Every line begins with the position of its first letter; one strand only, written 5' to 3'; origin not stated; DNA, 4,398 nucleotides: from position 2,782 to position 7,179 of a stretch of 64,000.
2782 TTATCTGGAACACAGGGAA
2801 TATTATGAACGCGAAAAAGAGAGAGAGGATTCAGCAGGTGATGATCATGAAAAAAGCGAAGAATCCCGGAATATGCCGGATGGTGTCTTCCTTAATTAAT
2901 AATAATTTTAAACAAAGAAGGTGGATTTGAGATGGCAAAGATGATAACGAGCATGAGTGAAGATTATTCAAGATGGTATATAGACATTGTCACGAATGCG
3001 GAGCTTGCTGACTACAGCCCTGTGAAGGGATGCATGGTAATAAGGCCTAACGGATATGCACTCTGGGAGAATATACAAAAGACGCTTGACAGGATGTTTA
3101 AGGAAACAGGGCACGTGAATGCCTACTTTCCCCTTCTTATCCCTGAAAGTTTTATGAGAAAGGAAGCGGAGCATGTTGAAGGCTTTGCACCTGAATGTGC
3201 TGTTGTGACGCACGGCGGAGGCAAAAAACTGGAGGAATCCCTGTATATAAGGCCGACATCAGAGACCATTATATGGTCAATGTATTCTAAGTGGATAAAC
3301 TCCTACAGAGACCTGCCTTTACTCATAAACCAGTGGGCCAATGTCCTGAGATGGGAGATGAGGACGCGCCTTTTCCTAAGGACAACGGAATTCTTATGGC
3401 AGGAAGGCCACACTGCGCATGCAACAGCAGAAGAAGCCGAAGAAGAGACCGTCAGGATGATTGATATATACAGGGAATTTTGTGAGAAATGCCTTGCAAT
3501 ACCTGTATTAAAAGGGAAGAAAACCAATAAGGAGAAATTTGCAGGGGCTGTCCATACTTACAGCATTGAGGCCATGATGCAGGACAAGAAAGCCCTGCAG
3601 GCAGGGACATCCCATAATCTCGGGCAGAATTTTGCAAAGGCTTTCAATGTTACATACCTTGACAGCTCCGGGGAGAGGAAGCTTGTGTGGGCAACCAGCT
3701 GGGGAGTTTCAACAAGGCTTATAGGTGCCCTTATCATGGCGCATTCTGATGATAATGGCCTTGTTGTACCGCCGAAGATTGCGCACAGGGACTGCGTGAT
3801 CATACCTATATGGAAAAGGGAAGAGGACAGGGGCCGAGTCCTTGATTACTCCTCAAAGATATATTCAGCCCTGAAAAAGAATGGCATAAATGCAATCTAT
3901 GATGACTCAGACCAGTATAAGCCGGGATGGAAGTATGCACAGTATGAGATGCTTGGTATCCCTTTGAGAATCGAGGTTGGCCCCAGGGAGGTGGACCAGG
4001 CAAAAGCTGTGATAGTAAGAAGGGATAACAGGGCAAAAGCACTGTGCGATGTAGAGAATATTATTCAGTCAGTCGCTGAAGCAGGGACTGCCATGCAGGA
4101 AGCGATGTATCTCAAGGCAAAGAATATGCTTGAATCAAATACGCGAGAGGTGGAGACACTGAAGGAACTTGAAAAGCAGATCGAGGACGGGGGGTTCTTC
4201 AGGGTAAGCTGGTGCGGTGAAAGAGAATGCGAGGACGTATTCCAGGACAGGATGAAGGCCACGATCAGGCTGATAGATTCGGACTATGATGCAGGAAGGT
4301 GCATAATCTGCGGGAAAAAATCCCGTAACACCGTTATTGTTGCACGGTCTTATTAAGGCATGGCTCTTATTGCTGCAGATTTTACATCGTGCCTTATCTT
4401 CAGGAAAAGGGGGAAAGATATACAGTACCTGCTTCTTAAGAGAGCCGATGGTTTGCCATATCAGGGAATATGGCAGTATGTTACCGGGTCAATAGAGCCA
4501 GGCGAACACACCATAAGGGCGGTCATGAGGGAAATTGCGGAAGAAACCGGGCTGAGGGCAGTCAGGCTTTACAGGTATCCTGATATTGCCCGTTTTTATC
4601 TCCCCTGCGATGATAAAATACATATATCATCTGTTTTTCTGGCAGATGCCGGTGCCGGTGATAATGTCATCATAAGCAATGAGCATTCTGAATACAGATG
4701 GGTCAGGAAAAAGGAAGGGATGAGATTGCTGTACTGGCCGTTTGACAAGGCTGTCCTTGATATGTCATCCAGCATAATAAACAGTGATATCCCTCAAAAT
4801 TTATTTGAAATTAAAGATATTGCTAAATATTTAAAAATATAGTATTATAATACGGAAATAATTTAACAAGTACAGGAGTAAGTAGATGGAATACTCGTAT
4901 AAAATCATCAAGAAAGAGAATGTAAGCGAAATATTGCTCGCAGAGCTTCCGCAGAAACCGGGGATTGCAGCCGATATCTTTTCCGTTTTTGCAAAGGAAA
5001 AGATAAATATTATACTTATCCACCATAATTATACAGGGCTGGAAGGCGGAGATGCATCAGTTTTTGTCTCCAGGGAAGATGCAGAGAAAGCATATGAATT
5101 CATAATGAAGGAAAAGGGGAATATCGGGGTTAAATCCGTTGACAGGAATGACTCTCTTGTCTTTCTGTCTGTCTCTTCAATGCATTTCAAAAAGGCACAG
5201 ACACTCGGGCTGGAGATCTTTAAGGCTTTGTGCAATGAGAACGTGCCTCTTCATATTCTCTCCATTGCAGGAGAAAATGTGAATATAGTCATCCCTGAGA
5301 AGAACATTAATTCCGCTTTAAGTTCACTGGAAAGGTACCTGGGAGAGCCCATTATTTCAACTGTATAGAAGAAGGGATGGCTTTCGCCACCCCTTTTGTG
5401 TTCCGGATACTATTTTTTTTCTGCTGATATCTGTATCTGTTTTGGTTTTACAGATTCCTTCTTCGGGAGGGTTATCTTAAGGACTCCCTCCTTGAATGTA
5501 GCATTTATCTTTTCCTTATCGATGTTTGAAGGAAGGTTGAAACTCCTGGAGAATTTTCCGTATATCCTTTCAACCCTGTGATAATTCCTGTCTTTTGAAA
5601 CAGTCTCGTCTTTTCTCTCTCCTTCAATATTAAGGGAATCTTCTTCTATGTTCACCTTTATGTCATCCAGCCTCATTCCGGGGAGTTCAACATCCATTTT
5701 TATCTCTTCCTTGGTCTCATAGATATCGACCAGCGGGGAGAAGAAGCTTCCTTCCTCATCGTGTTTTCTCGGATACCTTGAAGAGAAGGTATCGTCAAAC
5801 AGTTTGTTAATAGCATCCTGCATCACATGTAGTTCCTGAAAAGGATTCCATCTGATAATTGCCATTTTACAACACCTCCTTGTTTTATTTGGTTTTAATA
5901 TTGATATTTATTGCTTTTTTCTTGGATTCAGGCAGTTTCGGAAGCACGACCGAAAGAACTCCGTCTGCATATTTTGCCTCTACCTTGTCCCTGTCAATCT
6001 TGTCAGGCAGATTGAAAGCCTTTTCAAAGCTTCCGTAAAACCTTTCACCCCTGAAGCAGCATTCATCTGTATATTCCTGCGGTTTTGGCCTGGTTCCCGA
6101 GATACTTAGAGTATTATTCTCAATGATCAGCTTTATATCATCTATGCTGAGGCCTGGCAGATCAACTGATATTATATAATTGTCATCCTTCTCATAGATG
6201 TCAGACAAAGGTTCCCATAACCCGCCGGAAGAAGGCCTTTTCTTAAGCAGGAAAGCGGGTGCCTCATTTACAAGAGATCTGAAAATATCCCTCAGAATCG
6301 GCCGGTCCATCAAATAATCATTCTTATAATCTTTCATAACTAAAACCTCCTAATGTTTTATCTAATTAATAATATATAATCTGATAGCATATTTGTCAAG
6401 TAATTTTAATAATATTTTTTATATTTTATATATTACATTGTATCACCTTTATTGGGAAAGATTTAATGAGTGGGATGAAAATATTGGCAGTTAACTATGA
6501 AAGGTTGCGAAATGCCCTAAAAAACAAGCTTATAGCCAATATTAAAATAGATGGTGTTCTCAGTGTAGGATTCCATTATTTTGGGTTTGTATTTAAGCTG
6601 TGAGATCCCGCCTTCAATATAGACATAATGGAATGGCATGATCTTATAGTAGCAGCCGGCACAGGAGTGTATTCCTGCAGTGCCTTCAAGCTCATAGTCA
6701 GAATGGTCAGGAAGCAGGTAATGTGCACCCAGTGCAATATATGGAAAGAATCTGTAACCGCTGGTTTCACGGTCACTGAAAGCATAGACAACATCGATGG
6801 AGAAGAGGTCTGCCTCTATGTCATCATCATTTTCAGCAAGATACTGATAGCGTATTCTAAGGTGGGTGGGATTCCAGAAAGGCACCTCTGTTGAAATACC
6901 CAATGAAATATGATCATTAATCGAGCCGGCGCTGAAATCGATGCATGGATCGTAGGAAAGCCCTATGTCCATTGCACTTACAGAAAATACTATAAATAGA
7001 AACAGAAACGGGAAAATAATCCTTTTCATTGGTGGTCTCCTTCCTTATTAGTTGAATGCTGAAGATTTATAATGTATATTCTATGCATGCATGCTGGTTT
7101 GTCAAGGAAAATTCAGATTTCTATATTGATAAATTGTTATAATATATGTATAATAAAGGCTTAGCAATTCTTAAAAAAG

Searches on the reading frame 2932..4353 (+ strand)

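Call 17: search_protein_families(library=ncbifam, proteins=[window:2932-4353:+], max_evalue=0.00001)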
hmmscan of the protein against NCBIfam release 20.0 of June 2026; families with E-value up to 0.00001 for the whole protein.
window:2932-4353:+ (474 aa): 8 families
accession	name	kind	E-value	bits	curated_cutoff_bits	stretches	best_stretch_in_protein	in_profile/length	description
TIGR00408.1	proS_fam_I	equivalog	8.5e-179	595.4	437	1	7-474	3-475/475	proline--tRNA ligase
NF008979.1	PRK12325.1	exception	2.6e-36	125.4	550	2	211-381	269-436/437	proline--tRNA ligase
NF006625.0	PRK09194.1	equivalog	7.7e-36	124.1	558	2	213-381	394-558/559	proline--tRNA ligase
TIGR00409.1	proS_fam_II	equivalog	3.1e-34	118.8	306.7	2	215-379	402-563/568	proline--tRNA ligase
TIGR00418.1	thrS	equivalog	1.3e-14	54.1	383.65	1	230-382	418-562/565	threonine--tRNA ligase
NF003211.1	PRK04173.1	equivalog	2.4e-10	39.8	312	1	94-377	153-450/454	glycine--tRNA ligase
NF003068.0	PRK03991.1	equivalog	1.5e-06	26.9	484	0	234-386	441-593/613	threonine--tRNA ligase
TIGR00389.1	glyS_dimeric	equivalog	4.1e-06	25.6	243.3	0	277-383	463-563/565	glycine--tRNA ligase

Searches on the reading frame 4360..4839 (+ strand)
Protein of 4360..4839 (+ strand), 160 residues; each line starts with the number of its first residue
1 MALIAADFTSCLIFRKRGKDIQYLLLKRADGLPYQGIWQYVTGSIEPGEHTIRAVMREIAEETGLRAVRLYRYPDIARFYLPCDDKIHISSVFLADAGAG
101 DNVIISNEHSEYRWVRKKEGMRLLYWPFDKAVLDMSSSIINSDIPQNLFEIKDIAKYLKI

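Call 17: search_protein_families(library=ncbifam, proteins=[window:4360-4839:+], max_evalue=0.00001)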
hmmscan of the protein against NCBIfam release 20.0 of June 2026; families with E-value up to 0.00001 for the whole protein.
window:4360-4839:+ (160 aa): 7 families
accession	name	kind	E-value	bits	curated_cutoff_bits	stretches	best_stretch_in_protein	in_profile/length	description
NF006961.0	PRK09438.1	equivalog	3.6e-13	49.2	103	1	19-67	18-63/151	dihydroneopterin triphosphate diphosphatase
NF006530.0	PRK08999.1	equivalog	3.3e-09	36.2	245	1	18-122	15-114/315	Nudix family hydrolase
NF007834.0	PRK10546.1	equivalog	1.5e-08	34.5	156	1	19-134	13-123/135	pyrimidine (deoxy)nucleoside triphosphate diphosphatase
NF041652.1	Nud_hyd_Dein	equivalog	1.4e-07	31.8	200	1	29-123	32-130/152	Nudix hydrolase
NF012016.0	PRK15472.1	equivalog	3.5e-07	30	95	1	19-119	13-121/141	nucleoside triphosphatase NudI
NF001936.0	PRK00714.1-3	equivalog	7e-07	29.2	118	1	20-84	22-84/155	RNA pyrophosphohydrolase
NF001938.0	PRK00714.1-5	equivalog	1.7e-06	27.5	116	1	36-70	45-79/172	RNA pyrophosphohydrolase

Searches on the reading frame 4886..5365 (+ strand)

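Call 17: search_protein_families(library=ncbifam, proteins=[window:4886-5365:+], max_evalue=0.00001)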
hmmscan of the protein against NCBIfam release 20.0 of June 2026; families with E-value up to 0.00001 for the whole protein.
window:4886-5365:+ (160 aa): 8 families
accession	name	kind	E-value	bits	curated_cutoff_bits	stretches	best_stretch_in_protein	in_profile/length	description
TIGR00656.1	asp_kin_monofn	equivalog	7.7e-17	61.4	402.25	1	10-151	263-403/407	aspartate kinase, monofunctional class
NF005155.0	PRK06635.1-4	equivalog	1.7e-16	60.3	346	1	8-149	257-398/407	aspartate kinase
TIGR00657.1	asp_kinases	subfamily_domain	5.3e-15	55.4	208.7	1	10-152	300-440/442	aspartate kinase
NF005656.0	PRK07431.1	equivalog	7.3e-15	54.5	657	1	11-149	268-406/587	aspartate kinase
NF005153.0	PRK06635.1-1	equivalog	2.1e-13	50.1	585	1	14-149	265-402/421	aspartate kinase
NF004938.0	PRK06291.1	equivalog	5.9e-13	48.3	528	1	8-150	318-459/468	aspartate kinase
NF005154.0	PRK06635.1-2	equivalog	2.9e-11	43.3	376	1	9-150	258-400/407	aspartate kinase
NF005156.0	PRK06635.1-5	equivalog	2.2e-09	36.6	594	1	10-149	258-397/411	aspartate kinase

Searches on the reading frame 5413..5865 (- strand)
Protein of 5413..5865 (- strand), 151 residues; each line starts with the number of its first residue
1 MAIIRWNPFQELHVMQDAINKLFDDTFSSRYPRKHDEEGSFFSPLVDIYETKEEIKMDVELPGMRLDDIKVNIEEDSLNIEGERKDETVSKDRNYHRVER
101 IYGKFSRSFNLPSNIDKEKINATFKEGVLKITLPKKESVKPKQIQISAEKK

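Call 17: search_protein_families(library=ncbifam, proteins=[window:5413-5865:-], max_evalue=0.00001)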
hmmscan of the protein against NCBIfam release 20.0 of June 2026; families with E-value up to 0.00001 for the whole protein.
window:5413-5865:- (151 aa): 4 families
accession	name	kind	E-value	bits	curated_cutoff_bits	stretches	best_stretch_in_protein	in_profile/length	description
NF042420.1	Hsp18_Clos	equivalog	4e-27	95.1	195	1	12-146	13-144/147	heat shock protein Hsp18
NF041800.1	Hsp20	equivalog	1.3e-20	73.6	140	1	41-147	71-160/162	archaeal heat shock protein Hsp20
NF041799.1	Hsp14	equivalog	9.6e-20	70.7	100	1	37-146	12-117/118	archaeal heat shock protein Hsp14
NF008618.0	PRK11597.1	equivalog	8.2e-08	32.3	207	1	54-148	44-136/142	small heat shock chaperone IbpB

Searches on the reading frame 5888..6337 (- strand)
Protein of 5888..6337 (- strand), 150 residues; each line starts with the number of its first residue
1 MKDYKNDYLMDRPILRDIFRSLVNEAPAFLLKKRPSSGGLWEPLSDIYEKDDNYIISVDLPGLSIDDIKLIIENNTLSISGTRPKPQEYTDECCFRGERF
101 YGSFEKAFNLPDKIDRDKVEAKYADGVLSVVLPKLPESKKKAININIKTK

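Call 17: search_protein_families(library=ncbifam, proteins=[window:5888-6337:-], max_evalue=0.00001)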
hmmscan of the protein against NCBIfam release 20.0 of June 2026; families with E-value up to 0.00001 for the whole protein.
window:5888-6337:- (150 aa): 3 families
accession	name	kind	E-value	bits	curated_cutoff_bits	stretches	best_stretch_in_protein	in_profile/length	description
NF042420.1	Hsp18_Clos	equivalog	7.1e-23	81.3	195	1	45-148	45-147/147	heat shock protein Hsp18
NF041799.1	Hsp14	equivalog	1.4e-17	63.8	100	1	44-145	20-117/118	archaeal heat shock protein Hsp14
NF041800.1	Hsp20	equivalog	3e-17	62.7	140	1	40-145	71-161/162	archaeal heat shock protein Hsp20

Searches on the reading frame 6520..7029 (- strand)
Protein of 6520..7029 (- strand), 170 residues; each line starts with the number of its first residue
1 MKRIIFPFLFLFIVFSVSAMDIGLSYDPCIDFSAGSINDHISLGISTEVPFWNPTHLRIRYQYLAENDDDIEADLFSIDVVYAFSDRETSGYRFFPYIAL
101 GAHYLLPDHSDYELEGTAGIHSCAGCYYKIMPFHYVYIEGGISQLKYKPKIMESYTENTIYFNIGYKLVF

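Call 17: search_protein_families(library=ncbifam, proteins=[window:6520-7029:-], max_evalue=0.00001)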
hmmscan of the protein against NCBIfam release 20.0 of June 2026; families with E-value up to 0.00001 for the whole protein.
window:6520-7029:- (170 aa): 0 families

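Call 51: search_protein_families(library=pfam, proteins=[window:6520-7029:-], max_evalue=0.001)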
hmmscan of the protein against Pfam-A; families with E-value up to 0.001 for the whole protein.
window:6520-7029:- (170 aa): 1 family
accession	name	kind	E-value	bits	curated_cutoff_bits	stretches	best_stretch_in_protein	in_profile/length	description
PF13505.12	OMP_b-brl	-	0.00039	21.1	28.7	0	38-84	127-175/175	Outer membrane protein beta-barrel domain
